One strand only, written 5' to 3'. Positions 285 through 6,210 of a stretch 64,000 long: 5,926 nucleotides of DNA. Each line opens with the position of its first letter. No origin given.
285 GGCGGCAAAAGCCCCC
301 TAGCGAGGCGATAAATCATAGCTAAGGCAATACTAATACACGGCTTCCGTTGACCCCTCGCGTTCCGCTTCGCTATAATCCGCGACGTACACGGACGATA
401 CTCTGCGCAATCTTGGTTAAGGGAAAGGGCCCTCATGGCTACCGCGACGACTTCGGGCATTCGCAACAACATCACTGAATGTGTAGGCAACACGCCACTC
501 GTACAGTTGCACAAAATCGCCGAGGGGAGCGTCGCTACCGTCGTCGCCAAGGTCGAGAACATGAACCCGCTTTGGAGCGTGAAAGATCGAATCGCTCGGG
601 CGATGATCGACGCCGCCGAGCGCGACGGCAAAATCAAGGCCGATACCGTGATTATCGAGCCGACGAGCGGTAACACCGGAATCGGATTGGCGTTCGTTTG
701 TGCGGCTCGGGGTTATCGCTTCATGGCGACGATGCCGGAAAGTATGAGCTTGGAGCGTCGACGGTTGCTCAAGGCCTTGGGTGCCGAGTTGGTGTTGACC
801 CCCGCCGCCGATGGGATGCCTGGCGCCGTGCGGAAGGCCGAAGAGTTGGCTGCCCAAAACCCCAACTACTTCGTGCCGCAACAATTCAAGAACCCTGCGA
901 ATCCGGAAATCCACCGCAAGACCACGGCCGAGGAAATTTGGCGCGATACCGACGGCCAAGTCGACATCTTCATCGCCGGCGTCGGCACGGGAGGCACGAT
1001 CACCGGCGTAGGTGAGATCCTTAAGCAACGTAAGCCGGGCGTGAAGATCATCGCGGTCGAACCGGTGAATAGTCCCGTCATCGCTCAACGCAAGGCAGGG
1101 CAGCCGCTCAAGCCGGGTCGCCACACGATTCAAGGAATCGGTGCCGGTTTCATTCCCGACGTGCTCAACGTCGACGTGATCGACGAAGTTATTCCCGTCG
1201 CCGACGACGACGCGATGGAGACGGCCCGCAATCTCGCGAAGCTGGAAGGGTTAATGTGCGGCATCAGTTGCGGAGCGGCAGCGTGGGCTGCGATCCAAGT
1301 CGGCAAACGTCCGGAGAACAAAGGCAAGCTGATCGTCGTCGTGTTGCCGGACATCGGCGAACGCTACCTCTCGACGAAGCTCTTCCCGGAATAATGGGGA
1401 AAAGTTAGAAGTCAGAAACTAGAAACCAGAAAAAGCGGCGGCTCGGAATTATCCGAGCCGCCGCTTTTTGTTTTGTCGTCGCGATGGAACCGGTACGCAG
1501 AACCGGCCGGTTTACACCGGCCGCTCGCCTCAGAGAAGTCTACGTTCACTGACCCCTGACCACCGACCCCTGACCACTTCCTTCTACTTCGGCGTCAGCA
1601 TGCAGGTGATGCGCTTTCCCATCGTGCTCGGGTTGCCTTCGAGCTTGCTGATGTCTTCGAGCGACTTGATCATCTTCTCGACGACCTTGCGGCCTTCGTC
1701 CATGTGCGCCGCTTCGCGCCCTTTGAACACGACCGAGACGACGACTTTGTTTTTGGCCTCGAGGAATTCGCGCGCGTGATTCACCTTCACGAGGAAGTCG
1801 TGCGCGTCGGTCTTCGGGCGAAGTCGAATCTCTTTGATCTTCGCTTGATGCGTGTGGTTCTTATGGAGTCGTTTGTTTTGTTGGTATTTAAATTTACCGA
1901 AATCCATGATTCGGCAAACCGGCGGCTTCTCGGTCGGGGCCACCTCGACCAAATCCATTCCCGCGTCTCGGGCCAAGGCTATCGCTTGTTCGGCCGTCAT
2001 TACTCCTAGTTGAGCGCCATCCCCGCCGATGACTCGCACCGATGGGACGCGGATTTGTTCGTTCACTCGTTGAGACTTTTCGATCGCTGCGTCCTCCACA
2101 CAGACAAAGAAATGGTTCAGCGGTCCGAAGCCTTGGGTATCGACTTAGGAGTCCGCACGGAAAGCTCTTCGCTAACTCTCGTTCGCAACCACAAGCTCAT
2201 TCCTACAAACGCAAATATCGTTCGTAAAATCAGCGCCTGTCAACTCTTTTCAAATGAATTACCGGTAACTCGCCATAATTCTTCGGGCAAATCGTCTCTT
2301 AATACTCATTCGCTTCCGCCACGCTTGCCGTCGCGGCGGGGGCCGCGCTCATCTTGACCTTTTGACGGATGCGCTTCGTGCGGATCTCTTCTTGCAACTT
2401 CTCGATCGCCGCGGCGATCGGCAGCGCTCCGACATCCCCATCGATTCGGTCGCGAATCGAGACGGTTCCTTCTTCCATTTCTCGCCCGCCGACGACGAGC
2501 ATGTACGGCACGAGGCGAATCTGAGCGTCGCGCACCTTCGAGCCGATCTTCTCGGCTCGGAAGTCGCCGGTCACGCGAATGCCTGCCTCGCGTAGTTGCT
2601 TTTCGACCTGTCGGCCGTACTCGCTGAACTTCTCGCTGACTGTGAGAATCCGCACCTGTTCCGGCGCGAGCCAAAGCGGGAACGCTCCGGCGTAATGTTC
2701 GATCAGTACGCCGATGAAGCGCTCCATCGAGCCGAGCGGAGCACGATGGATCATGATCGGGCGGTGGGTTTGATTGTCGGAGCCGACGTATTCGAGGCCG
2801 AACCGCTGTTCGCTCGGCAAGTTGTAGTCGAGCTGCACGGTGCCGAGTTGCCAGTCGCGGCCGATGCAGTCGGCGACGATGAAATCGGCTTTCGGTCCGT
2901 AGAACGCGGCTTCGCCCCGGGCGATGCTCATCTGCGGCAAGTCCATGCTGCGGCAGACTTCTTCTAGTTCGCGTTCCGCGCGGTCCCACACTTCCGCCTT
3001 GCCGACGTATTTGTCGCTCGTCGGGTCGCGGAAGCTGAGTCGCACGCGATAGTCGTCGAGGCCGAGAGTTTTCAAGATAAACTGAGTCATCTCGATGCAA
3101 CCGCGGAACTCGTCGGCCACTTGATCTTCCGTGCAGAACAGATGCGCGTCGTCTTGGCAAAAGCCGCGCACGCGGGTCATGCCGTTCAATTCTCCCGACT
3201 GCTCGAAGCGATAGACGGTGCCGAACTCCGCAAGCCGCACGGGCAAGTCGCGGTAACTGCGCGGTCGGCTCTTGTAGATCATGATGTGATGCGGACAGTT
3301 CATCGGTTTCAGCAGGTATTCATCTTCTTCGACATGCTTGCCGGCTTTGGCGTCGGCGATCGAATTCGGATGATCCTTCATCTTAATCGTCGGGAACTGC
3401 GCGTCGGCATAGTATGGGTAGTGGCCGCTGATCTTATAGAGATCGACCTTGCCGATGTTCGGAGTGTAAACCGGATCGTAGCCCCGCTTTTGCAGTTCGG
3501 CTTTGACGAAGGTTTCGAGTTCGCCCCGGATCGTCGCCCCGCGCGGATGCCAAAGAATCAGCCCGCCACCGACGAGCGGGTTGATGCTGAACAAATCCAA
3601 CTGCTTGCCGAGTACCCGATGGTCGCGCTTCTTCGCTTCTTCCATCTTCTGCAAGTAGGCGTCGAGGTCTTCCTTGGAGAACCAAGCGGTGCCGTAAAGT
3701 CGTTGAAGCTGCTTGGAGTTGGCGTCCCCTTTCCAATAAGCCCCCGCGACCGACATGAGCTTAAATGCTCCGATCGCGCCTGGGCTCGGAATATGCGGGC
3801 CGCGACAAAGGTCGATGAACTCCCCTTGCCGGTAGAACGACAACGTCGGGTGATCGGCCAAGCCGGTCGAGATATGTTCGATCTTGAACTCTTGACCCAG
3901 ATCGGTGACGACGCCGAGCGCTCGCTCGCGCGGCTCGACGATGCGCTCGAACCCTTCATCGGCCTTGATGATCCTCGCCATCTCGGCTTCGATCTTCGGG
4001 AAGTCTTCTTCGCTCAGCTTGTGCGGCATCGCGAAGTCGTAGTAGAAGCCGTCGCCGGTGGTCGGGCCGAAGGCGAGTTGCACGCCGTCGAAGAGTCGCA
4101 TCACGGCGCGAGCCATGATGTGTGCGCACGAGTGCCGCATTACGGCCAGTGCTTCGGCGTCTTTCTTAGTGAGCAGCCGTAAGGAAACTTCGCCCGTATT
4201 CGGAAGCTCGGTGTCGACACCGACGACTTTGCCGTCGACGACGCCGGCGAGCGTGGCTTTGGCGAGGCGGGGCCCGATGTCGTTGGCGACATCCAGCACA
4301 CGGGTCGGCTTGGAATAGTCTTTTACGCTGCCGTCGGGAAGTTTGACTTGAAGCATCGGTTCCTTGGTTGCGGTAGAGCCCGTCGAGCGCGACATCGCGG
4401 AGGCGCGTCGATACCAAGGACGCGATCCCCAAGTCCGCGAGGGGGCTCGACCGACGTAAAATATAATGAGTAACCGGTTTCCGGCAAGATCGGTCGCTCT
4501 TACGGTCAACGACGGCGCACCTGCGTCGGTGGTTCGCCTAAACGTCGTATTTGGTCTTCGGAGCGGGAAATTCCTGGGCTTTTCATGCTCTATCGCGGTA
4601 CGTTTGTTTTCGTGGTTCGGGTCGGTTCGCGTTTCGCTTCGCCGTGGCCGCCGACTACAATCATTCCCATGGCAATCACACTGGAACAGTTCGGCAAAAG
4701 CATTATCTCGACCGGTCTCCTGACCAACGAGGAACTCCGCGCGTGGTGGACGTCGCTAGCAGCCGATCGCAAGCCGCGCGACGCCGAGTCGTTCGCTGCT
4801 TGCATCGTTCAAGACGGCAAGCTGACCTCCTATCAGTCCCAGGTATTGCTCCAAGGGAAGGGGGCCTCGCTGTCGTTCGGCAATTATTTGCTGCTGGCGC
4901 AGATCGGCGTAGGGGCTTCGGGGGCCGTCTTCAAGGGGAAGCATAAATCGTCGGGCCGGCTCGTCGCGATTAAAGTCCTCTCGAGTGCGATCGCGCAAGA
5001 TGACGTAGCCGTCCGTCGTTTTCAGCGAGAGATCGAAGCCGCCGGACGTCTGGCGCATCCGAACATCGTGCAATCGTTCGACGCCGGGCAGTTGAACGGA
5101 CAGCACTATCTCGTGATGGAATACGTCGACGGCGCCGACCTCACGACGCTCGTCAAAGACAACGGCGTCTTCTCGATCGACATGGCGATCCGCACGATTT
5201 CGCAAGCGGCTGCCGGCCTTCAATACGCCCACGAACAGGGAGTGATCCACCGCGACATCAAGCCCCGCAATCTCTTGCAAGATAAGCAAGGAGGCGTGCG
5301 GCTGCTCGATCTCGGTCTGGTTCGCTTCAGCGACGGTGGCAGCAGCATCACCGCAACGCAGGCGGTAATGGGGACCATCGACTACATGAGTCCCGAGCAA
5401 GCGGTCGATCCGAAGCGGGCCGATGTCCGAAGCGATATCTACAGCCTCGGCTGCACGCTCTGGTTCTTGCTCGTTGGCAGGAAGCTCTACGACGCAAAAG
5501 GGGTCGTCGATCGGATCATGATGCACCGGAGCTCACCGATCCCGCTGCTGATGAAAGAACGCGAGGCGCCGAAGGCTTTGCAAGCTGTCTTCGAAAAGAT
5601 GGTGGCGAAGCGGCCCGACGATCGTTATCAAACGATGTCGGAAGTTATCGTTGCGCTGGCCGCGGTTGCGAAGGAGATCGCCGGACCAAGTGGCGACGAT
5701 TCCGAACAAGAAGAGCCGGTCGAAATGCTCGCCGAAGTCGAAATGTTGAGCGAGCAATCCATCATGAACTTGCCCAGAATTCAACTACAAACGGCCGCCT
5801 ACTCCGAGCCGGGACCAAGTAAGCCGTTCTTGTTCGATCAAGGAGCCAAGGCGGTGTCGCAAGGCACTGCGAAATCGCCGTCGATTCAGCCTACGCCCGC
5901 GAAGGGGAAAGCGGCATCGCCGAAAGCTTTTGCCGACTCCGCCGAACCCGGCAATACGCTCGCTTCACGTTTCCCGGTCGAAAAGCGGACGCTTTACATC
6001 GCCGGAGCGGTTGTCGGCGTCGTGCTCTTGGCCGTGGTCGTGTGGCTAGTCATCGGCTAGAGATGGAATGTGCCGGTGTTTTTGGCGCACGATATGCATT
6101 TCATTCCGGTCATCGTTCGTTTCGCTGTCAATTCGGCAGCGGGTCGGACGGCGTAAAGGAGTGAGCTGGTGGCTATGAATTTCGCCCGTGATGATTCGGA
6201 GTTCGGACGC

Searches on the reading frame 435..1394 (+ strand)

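Call 41: search_protein_families(library=pfam, proteins=[window:435-1394:+], max_evalue=0.001)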
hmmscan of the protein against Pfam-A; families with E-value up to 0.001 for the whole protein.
window:435-1394:+ (319 aa): 1 family
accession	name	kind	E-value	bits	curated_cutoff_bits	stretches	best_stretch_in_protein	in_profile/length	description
PF00291.31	PALP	-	1.2e-76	258.3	35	1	13-306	1-295/295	Pyridoxal-phosphate dependent enzyme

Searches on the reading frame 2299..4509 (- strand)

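Call 41: search_protein_families(library=pfam, proteins=[window:2299-4509:-], max_evalue=0.001)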
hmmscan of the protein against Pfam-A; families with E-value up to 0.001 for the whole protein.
window:2299-4509:- (736 aa): 4 families
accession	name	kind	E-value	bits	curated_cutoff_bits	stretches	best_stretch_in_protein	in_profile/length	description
PF00587.30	tRNA-synt_2b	-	4.3e-47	160.9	29.3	1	394-606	7-179/179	tRNA synthetase class II core domain (G, H, P, S and T)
PF03129.25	HGTP_anticodon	-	3.9e-22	78.7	21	1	618-707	1-93/94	Anticodon binding domain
PF07973.19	tRNA_SAD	-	8.8e-15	54.9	24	1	224-272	2-44/44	Threonyl and Alanyl tRNA synthetase second additional domain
PF02824.27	TGS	-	2.5e-10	40.7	22.2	1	55-108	3-56/60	TGS domain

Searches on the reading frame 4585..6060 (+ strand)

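Call 41: search_protein_families(library=pfam, proteins=[window:4585-6060:+], max_evalue=0.001)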
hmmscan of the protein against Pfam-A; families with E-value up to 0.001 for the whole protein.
window:4585-6060:+ (491 aa): 4 families
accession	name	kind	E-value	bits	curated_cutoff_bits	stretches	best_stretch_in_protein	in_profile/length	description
PF00069.31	Pkinase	-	4e-51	174.4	31.7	1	103-350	3-254/263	Protein kinase domain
PF07714.23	PK_Tyr_Ser-Thr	-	6e-34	118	23.1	1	105-349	5-250/258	Protein tyrosine and serine/threonine kinase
PF03109.22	ABC1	-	8.2e-08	32.1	22.9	1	145-249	119-217/244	ABC1 atypical kinase-like domain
PF01636.29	APH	-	1.4e-06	28.7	23.2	0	215-249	165-200/239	Phosphotransferase enzyme family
